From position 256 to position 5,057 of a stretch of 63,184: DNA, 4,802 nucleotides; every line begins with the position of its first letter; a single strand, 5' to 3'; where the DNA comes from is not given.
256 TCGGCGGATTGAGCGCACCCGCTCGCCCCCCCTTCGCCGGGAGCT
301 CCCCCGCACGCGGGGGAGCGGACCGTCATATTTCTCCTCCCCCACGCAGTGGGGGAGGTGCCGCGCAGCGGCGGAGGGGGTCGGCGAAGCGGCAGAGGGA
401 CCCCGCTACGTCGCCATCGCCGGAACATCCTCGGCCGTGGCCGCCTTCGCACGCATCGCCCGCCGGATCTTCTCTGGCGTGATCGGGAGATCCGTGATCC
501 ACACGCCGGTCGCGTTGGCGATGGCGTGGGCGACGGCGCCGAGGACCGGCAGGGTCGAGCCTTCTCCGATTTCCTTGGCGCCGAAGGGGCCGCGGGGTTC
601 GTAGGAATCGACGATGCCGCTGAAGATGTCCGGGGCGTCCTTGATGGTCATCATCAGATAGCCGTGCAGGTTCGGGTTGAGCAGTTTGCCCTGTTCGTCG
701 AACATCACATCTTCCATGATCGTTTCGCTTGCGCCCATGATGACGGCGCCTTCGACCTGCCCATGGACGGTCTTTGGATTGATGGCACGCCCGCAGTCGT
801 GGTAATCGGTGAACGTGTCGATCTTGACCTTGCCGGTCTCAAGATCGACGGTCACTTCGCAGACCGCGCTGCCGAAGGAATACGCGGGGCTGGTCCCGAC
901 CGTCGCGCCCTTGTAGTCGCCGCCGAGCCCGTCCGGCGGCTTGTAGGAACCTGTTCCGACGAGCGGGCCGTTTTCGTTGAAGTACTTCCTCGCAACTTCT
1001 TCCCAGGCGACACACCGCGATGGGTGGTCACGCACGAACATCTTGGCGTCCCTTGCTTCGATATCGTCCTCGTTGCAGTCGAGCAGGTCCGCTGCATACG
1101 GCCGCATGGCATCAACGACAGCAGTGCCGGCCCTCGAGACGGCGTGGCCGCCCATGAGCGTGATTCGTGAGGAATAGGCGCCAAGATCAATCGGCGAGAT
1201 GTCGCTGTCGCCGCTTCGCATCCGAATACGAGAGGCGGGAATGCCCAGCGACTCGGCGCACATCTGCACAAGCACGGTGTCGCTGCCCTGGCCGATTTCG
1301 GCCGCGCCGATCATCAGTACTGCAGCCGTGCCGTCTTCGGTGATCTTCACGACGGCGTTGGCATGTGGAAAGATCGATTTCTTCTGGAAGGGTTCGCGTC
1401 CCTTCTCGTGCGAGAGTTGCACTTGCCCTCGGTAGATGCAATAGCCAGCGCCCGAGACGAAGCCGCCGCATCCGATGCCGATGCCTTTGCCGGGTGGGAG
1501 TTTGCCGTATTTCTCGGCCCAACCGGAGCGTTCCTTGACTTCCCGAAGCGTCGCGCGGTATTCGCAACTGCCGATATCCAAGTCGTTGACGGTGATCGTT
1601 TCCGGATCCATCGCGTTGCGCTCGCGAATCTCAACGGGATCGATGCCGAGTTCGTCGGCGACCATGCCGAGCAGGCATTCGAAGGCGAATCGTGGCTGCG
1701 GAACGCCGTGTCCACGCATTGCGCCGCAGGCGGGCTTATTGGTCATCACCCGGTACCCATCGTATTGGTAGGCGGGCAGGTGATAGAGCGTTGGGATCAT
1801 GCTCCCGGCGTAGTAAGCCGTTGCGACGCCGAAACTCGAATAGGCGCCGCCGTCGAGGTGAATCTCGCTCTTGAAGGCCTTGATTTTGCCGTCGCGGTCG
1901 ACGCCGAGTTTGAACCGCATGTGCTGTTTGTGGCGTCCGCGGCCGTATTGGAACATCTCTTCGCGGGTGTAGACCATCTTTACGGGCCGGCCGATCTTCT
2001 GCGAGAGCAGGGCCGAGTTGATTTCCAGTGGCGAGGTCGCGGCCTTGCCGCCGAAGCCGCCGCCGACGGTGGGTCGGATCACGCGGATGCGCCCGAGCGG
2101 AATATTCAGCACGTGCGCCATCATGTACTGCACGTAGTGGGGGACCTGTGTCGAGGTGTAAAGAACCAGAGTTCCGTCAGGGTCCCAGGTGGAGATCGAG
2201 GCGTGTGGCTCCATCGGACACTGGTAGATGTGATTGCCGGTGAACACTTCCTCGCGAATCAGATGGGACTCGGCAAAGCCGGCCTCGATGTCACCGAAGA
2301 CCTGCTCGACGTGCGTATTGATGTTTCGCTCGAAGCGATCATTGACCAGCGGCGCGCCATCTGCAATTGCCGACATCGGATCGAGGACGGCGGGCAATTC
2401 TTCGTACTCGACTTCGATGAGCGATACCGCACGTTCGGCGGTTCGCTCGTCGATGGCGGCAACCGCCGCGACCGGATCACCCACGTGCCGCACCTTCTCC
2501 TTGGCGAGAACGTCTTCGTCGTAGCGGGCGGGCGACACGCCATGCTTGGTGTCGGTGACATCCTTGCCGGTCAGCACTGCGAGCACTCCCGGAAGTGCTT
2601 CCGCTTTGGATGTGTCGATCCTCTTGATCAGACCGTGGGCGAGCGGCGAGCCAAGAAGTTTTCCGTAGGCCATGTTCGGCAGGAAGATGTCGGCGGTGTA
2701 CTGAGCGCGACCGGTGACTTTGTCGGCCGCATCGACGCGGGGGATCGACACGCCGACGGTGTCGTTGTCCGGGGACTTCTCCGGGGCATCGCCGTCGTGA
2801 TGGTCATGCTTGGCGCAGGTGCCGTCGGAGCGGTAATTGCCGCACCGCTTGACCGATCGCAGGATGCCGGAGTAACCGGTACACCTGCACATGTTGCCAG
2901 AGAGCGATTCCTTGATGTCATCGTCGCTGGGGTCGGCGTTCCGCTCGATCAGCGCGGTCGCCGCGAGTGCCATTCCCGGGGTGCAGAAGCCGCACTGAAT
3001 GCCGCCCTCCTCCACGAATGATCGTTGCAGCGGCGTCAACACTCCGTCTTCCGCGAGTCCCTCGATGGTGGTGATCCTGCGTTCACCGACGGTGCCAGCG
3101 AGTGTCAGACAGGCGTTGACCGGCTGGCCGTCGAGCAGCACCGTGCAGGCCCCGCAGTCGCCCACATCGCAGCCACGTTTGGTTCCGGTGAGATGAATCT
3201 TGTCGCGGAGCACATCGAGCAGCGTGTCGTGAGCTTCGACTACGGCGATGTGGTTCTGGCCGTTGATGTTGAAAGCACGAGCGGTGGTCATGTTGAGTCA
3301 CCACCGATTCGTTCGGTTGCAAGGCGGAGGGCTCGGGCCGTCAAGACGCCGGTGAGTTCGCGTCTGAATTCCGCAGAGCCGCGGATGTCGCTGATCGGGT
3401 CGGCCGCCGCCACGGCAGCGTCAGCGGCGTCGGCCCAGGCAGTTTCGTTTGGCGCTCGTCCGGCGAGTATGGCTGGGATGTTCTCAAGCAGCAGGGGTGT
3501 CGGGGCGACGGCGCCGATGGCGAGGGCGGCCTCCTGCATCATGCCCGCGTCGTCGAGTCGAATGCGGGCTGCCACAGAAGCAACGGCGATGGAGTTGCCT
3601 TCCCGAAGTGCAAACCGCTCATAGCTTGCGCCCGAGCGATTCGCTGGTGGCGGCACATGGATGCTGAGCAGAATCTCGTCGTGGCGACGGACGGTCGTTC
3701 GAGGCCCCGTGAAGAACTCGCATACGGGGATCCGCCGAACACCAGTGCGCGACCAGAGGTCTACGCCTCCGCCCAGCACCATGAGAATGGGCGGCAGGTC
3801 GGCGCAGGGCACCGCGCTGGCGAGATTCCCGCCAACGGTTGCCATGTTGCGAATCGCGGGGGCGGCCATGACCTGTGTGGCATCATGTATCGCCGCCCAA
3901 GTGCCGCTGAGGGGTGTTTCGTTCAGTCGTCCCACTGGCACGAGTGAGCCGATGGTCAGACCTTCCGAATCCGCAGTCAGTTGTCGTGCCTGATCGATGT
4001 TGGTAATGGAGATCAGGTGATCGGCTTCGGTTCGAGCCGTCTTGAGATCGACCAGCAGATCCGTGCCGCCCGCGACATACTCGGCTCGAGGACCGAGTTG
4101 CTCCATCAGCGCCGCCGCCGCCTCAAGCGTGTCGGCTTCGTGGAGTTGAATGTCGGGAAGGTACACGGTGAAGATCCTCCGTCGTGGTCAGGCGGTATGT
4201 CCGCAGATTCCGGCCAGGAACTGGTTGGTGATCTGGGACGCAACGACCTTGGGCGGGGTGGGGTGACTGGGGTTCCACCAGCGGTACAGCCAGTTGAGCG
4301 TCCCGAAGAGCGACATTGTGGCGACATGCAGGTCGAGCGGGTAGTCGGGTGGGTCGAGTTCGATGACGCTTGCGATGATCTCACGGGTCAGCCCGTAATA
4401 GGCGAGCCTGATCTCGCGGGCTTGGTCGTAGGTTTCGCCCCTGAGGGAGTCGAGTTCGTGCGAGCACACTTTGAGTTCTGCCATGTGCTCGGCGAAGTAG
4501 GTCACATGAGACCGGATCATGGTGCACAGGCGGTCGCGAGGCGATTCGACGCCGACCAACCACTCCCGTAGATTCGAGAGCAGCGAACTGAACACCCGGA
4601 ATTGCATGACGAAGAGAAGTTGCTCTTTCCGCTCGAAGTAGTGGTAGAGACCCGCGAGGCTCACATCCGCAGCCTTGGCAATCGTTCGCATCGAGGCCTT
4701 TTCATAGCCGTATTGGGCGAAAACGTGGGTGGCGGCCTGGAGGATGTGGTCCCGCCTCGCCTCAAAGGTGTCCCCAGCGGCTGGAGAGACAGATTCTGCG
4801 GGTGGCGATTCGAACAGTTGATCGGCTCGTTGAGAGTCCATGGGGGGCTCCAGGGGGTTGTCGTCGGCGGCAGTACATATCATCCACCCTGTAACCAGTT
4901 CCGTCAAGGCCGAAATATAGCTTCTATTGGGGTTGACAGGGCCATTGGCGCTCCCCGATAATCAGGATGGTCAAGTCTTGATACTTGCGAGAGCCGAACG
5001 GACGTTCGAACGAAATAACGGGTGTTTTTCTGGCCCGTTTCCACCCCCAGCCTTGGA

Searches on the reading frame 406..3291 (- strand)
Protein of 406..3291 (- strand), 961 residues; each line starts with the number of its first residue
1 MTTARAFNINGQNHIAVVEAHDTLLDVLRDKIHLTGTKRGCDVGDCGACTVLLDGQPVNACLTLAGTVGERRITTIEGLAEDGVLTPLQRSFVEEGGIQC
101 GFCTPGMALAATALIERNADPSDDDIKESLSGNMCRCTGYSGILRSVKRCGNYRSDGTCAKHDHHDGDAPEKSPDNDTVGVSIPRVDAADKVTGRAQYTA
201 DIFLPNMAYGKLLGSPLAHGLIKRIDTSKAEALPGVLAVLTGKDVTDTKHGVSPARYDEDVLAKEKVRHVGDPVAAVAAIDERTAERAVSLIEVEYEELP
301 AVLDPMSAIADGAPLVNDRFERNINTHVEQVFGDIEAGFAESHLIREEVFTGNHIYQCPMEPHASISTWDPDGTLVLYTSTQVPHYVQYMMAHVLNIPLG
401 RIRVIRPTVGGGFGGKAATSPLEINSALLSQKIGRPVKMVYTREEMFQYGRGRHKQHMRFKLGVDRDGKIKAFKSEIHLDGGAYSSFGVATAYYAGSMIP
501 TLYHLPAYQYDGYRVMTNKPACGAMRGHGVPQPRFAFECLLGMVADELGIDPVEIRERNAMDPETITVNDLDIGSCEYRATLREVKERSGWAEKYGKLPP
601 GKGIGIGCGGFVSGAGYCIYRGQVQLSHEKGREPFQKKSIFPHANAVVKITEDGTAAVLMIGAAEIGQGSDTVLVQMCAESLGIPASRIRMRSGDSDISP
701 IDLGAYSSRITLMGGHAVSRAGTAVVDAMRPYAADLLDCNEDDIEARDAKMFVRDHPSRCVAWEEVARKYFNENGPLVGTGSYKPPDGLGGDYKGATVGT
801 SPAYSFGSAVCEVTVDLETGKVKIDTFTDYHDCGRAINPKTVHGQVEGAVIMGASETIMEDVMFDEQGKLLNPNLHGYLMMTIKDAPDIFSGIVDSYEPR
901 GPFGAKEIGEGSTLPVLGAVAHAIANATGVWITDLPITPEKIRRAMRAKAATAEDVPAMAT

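Call 13: search_protein_families(library=pfam, proteins=[window:406-3291:-], max_evalue=0.001)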
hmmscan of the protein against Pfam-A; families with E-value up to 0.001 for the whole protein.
window:406-3291:- (961 aa): 6 families
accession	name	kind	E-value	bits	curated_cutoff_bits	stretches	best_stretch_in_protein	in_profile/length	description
PF02738.23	MoCoBD_1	-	7.2e-82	274.6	27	1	321-560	6-244/244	Molybdopterin cofactor-binding domain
PF20256.3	MoCoBD_2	-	8.5e-75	252.3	27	1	585-887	2-283/283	Molybdopterin cofactor-binding domain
PF01315.27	Ald_Xan_dh_C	-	8.1e-35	119.9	31.3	1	193-300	1-110/110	Aldehyde oxidase and xanthine dehydrogenase, a/b hammerhead domain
PF01799.25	Fer2_2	-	1.8e-29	102.1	30.3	1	75-148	1-75/75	[2Fe-2S] binding domain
PF00111.32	Fer2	-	2.1e-07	31.2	21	1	7-57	1-52/77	2Fe-2S iron-sulfur cluster binding domain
PF13085.11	Fer2_3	-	4e-05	24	27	1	7-81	21-91/107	2Fe-2S iron-sulfur cluster binding domain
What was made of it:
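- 406..3291 (-): Molybdenum hydroxylase large subunit with an N-terminal 2x[2Fe-2S] domain fused on (961 aa). It resembles 4-hydroxybenzoyl-CoA reductase alpha plus gamma. Pfam finds Fer2, Fer2_2, Ald_Xan_dh_C and MoCoBD_1/2 (call 13).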

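Call 28: search_protein_families(library=ncbifam, proteins=[window:406-3291:-], max_evalue=1e-10)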
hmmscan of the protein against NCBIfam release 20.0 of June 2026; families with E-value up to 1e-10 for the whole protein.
window:406-3291:- (961 aa): 20 families
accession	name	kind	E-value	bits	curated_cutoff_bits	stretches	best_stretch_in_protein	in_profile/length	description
TIGR03194.1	4hydrxCoA_A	equivalog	2.2e-271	902.5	994.55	1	183-945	1-745/746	4-hydroxybenzoyl-CoA reductase subunit alpha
NF043082.1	XdhA_XDHase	equivalog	8.6e-175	582.9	780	1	179-949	1-755/758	xanthine dehydrogenase subunit XdhA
NF007426.0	PRK09970.1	equivalog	2.5e-169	564.8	916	1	176-947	3-756/761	xanthine dehydrogenase molybdenum-binding subunit XdhA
TIGR03311.1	Se_dep_XDH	equivalog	8e-144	480.7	830.45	2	9-609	5-590/848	selenium-dependent xanthine dehydrogenase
NF045668.1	pterin_aldehy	equivalog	2.1e-139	466.2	1100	2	5-585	3-591/905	molybdopterin-dependent aldehyde oxidoreductase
NF041018.1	glyceraldDH_alpha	equivalog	5.5e-135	451.6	790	1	178-942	2-740/741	glyceraldehyde dehydrogenase subunit alpha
TIGR03196.1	pucD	equivalog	2.7e-129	432.8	783.65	1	184-942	8-754/763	xanthine dehydrogenase subunit D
TIGR03313.1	Se_sel_red_Mo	hypoth_equivalog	1.2e-126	423.7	1101.9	2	321-946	350-949/951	molybdopterin-dependent oxidoreductase Mo/Fe-S-binding subunit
NF040766.1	CODH_aero_grp5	exception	1.5e-104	350.8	950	2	178-623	4-471/785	aerobic carbon-monoxide dehydrogenase large subunit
TIGR02416.1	CO_dehy_Mo_lg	equivalog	1.7e-100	337.3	991.15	1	192-942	6-767/770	aerobic carbon-monoxide dehydrogenase large subunit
TIGR02965.1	xanthine_xdhB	equivalog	8.7e-93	311.9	849.5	1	184-947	6-755/758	xanthine dehydrogenase molybdopterin binding subunit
NF041671.1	peri_hyde_PaoC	equivalog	2e-89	300.9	1180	1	177-946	16-731/735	aldehyde oxidoreductase molybdenum-binding subunit PaoC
TIGR02969.1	mam_aldehyde_ox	subfamily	5.4e-80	269.3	1912.3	2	172-949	569-1310/1330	aldehyde oxidase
TIGR03198.1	pucE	equivalog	3.2e-54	182.5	254.3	1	6-150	5-148/151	xanthine dehydrogenase subunit E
NF043084.2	XdhC_XDHase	equivalog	3e-53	179.4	217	1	7-150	5-149/151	xanthine dehydrogenase subunit XdhC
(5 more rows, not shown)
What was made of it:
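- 406..3291 (-): TIGR03194 (HcrA) scores 902.5 bits against a cut-off of 994.6; the next family scores 583 (call 28).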

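Call 56: search_solved_structures(query=window:406-3291:-, max_evalue=1e-30)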
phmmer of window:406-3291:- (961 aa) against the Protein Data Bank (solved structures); distinct sequences matched with E-value up to 1e-30: 51.
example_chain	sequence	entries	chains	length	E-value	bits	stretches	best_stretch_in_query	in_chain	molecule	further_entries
1rm6_A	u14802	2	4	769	5.5e-171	574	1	172-952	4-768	4-hydroxybenzoyl-CoA reductase alpha subunit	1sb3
1sij_A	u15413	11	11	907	8.9e-101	341.7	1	6-614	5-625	Aldehyde oxidoreductase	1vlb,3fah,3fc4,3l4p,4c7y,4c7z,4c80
1t3q_B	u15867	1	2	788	8.5e-96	325.2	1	178-948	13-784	quinoline 2-oxidoreductase large subunit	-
1dgj_A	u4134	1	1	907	1.2e-88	301.5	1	6-562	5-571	ALDEHYDE OXIDOREDUCTASE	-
8uem_A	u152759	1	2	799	2.3e-86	294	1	191-951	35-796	Carbon monoxide dehydrogenase (Large chain), CoxL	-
7dqx_A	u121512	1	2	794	2.5e-83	284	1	179-943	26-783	6-hydroxypseudooxynicotine dehydrogenase complex subunit gamma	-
2e1q_A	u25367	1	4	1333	2.1e-82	280.9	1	169-950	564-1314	Xanthine dehydrogenase/oxidase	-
2ckj_A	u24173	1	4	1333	2.8e-82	280.4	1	169-950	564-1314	XANTHINE OXIDOREDUCTASE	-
1fo4_A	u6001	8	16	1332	2.5e-81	277.3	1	170-949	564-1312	XANTHINE DEHYDROGENASE | Xanthine dehydrogenase/oxidase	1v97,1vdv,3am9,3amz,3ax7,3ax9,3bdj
1n5x_A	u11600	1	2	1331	2.6e-81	277.3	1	170-949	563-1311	Xanthine Dehydrogenase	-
3una_A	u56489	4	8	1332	2.7e-81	277.2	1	170-949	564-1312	Xanthine dehydrogenase/oxidase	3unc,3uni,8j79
3zyv_A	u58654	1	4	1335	6.2e-80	272.7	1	172-563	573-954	AOX3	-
1zxi_B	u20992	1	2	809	6.5e-80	272.6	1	179-921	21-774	Carbon monoxide dehydrogenase large chain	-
1n5w_B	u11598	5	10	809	9.3e-80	272.1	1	179-921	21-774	Carbon monoxide dehydrogenase large chain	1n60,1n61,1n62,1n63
1wyg_A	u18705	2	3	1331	1.9e-79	271.1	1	169-561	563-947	Xanthine dehydrogenase/oxidase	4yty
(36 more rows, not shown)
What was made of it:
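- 406..3291 (-): The best PDB match is HcrA 1rm6_A at 574 bits; the next is 342 (call 56).
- On 4-Hydroxybenzoyl-CoA reductase (HcrABC): HcrA is by far the best PDB hit (calls 28, 56).
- The HcrA model scores 902 bits and HcrA 1rm6_A scores 574 bits (calls 28, 56).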

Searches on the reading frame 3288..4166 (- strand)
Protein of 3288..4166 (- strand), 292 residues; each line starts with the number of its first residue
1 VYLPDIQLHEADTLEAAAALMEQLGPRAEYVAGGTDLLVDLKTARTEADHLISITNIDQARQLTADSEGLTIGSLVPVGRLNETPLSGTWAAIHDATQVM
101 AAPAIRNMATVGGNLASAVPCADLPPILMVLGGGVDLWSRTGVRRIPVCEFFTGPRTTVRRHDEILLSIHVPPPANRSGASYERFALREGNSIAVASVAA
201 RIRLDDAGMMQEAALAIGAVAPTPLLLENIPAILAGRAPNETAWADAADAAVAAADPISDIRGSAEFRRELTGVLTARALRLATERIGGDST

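Call 13: search_protein_families(library=pfam, proteins=[window:3288-4166:-], max_evalue=0.001)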
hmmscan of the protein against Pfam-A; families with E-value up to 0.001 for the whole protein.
window:3288-4166:- (292 aa): 2 families
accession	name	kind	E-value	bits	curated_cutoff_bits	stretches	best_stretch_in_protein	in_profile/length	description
PF00941.27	FAD_binding_5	-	2.6e-41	141.7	27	1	6-173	3-169/170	FAD binding domain in molybdopterin dehydrogenase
PF03450.22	CO_deh_flav_C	-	3.1e-20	72.6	25.5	1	186-281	6-100/102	CO dehydrogenase flavoprotein C-terminal domain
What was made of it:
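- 3288..4166 (-): FAD subunit of the Mo enzyme (292 aa). It is CoxM/XdhB-like and lacks the [4Fe-4S] insertion that defines HcrB. Pfam finds FAD_binding_5 and CO_deh_flav_C (call 13).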

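Call 28: search_protein_families(library=ncbifam, proteins=[window:3288-4166:-], max_evalue=1e-10)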
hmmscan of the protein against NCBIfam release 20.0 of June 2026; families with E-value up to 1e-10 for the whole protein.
window:3288-4166:- (292 aa): 8 families
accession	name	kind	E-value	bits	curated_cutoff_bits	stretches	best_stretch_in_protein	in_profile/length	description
NF043083.1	XdhB_XDHase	equivalog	2.5e-51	174.6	310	1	7-287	6-287/289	xanthine dehydrogenase subunit XdhB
NF007427.0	PRK09971.1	equivalog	3.3e-48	164.4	287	1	7-290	6-290/292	xanthine dehydrogenase FAD-binding subunit XdhB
TIGR02963.1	xanthine_xdhA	equivalog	3e-44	151.5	467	1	11-278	198-463/468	xanthine dehydrogenase small subunit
NF041019.1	glyceraldDH_beta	equivalog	9.2e-44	149.7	350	1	1-281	1-278/280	glyceraldehyde dehydrogenase subunit beta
TIGR03195.1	4hydrxCoA_B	equivalog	1.6e-30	106.3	404.55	2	3-121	2-120/321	4-hydroxybenzoyl-CoA reductase subunit beta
TIGR03199.1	pucC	equivalog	1.6e-22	80.1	306.05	1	13-238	3-224/264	xanthine dehydrogenase subunit C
TIGR03312.1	Se_sel_red_FAD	hypoth_equivalog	4.7e-17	62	241.5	1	10-278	6-245/257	molybdopterin-dependent oxidoreductase FAD-binding subunit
TIGR02969.1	mam_aldehyde_ox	subfamily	2.1e-15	55.3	1912.3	1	89-250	329-492/1330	aldehyde oxidase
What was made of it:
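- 3288..4166 (-): TIGR03195 scores 106 bits against a cut-off of 404 (call 28).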

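Call 57: search_solved_structures(query=window:3288-4166:-, max_evalue=0.00001, show_alignments=0)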
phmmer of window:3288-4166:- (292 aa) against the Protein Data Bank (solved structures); distinct sequences matched with E-value up to 0.00001: 37.
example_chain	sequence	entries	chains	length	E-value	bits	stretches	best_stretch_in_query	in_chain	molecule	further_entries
8uem_B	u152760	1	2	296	6.8e-35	123.9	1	8-287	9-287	Carbon monoxide dehydrogenase medium chain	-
1ffu_C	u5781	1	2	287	1.3e-34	122.9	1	4-286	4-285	CUTM, FLAVOPROTEIN OF CARBON MONOXIDE DEHYDROGENASE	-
1ffv_C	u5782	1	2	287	2.1e-34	122.2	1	4-286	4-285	CUTM, FLAVOPROTEIN OF CARBON MONOXIDE DEHYDROGENASE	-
1zxi_C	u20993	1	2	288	1.4e-30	109.8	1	7-285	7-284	Carbon monoxide dehydrogenase medium chain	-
1n5w_C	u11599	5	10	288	2e-30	109.2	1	7-285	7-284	Carbon monoxide dehydrogenase medium chain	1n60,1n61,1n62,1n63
7dqx_E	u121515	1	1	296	3.5e-27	98.6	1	5-286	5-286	6-hydroxypseudooxynicotine dehydrogenase complex subunit alpha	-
7dqx_B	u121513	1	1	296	4.7e-27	98.2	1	5-286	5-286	6-hydroxypseudooxynicotine dehydrogenase complex subunit alpha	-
4zoh_B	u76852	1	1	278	1.1e-21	80.5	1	10-285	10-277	Putative oxidoreductase FAD-binding subunit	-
1t3q_C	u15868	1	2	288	2.4e-21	79.5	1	25-283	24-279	quinoline 2-oxidoreductase medium subunit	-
3hrd_C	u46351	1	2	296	2.8e-21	79.2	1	5-237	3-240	Nicotinate dehydrogenase FAD-subunit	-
5y6q_B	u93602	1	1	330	1.8e-20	76.5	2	12-122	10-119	Aldehyde oxidase medium subunit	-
2w3r_A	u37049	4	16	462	2.4e-18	69.6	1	24-281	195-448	XANTHINE DEHYDROGENASE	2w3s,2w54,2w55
1jro_A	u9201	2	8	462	2.4e-18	69.6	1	24-281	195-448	xanthine dehydrogenase, chain A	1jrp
6q6q_A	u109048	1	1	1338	3.2e-14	56.1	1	97-252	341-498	Aldehyde oxidase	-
28mb_A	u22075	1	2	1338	4.3e-14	55.7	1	97-252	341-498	Aldehyde oxidase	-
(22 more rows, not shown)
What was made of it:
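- On 4-Hydroxybenzoyl-CoA reductase (HcrABC): The best matches are CoxM and CutM (call 57).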

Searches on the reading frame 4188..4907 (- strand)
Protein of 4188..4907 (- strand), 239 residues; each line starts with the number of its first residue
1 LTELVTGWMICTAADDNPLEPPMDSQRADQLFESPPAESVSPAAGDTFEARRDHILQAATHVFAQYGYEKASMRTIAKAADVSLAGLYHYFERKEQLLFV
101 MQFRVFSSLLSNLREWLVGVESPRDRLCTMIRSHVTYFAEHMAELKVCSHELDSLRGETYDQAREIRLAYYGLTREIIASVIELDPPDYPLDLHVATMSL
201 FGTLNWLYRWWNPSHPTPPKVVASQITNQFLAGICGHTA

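Call 6: search_protein_families(library=pfam, proteins=[window:4188-4907:-], max_evalue=0.001)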
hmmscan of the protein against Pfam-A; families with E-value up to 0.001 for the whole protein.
window:4188-4907:- (239 aa): 2 families
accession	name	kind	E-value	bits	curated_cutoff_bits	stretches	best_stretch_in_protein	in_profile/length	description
PF17932.6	TetR_C_24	-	1.3e-20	74.2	26.4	1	121-234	2-114/114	Tetracyclin repressor-like, C-terminal domain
PF00440.29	TetR_N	-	4.5e-15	55.6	24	1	55-99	1-45/47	Bacterial regulatory proteins, tetR family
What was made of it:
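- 4188..4907 (-): TetR-family regulator. It is the first gene of the divergent TetR-FAD-Mo transcription unit. Pfam finds TetR_N and TetR_C_24 (call 6).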

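Call 8: search_protein_families(library=ncbifam, proteins=[window:4188-4907:-], max_evalue=0.00001)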
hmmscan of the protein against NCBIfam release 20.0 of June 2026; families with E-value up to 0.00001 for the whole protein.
window:4188-4907:- (239 aa): 17 families
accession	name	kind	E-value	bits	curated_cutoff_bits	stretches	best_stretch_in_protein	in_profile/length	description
NF053878.1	FATransRegFadRBac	equivalog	3.9e-18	65.9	200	1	53-209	6-162/190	fatty acid metabolism transcriptional regulator FadR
NF050111.1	TransRegSACE7040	equivalog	8.2e-16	58.4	250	1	51-205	2-153/186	SACE_7040 family transcriptional regulator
TIGR03384.1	betaine_BetI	equivalog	2.2e-13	50.3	201.3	1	49-134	7-92/189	choline-binding transcriptional repressor BetI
NF037937.1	septum_RefZ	equivalog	3.2e-12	46.7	180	1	52-152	1-103/195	forespore capture DNA-binding protein RefZ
NF001978.0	PRK00767.1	equivalog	1.9e-11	44.1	118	1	50-134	9-94/197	transcriptional regulator BetI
TIGR03613.1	RutR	equivalog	2.5e-11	43.8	368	1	48-141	6-98/202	pyrimidine utilization regulatory protein R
NF053731.1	TransRegFasRMycb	equivalog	5.5e-11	42.6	330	1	49-231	10-188/199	HTH-type transcriptional activator FasR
NF041196.1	ScbR_bind_reg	equivalog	3.1e-10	40.5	150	1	52-98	8-54/191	ScbR family autoregulator-binding transcription factor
NF033703.1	transcr_KstR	equivalog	4.9e-10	39.3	280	1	49-133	6-90/185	cholesterol catabolism transcriptional regulator KstR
NF053516.1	TranRepPrsAVib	equivalog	8.3e-09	35.6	300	1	52-122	8-78/208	TetR family transcriptional repressor PsrA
NF051852.1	efflux_TF_MtrR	exception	1.7e-08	34.5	280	1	52-142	12-99/205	multidrug efflux system transcriptional repressor MtrR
TIGR03968.1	mycofact_TetR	equivalog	7.4e-08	32.2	224.9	1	45-134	4-88/190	mycofactocin system transcriptional regulator MftR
NF011584.0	PRK15008.1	equivalog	2.7e-07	30.7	230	1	48-114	16-82/212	HTH-type transcriptional regulator RutR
NF058643.1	TranRegCurRPseudo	equivalog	1.3e-06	28.3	300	1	47-179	4-134/193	TetR family transcriptional repressor CurR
NF011572.0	PRK14996.1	equivalog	1.6e-06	28.1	144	1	49-132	7-88/192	TetR family transcriptional regulator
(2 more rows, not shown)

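Call 19: search_solved_structures(query=window:4188-4907:-, max_evalue=0.001)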
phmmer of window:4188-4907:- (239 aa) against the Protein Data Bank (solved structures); distinct sequences matched with E-value up to 0.001: 75 (the best 60 are shown).
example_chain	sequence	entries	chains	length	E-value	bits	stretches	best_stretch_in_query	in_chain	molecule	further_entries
3ccy_A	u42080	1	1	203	3e-19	73.3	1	47-234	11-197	Putative TetR-family transcriptional regulator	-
3vpr_A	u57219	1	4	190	8.1e-17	65.3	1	51-233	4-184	Transcriptional regulator, TetR family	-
3dcf_A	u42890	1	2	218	6.3e-15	59.1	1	43-233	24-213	transcriptional regulator of the TetR/AcrR family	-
5k7f_A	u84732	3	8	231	8.7e-15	58.7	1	52-223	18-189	Transcriptional regulator, TetR family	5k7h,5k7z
3him_A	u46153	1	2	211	1e-13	55.2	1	54-227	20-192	Probable transcriptional regulator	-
5gpa_A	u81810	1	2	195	1.3e-10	45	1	51-211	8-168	Transcriptional regulator (TetR/AcrR family)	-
5gp9_A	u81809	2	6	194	1.4e-10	44.9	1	51-211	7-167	Transcriptional regulator (TetR/AcrR family)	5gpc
2iai_A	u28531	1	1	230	4.3e-10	43.3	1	42-217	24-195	Putative transcriptional regulator SCO3833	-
3whb_A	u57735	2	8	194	9.2e-10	42.2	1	54-213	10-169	Fatty acid metabolism regulator protein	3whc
1vi0_A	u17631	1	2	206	1e-09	42.1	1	54-214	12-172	transcriptional regulator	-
4mxm_A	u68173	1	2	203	1.7e-09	41.3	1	49-213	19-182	Transcriptional regulator I2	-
4mo7_A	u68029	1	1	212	1.9e-09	41.2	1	49-213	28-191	Transcriptional regulator I2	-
4w1u_A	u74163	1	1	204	9.3e-09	38.9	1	45-236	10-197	HTH-type transcriptional repressor KstR2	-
4w97_A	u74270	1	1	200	1.1e-08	38.7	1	48-236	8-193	HTH-type transcriptional repressor KstR2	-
2ibd_A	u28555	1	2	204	1.2e-08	38.5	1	42-235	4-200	Possible transcriptional regulator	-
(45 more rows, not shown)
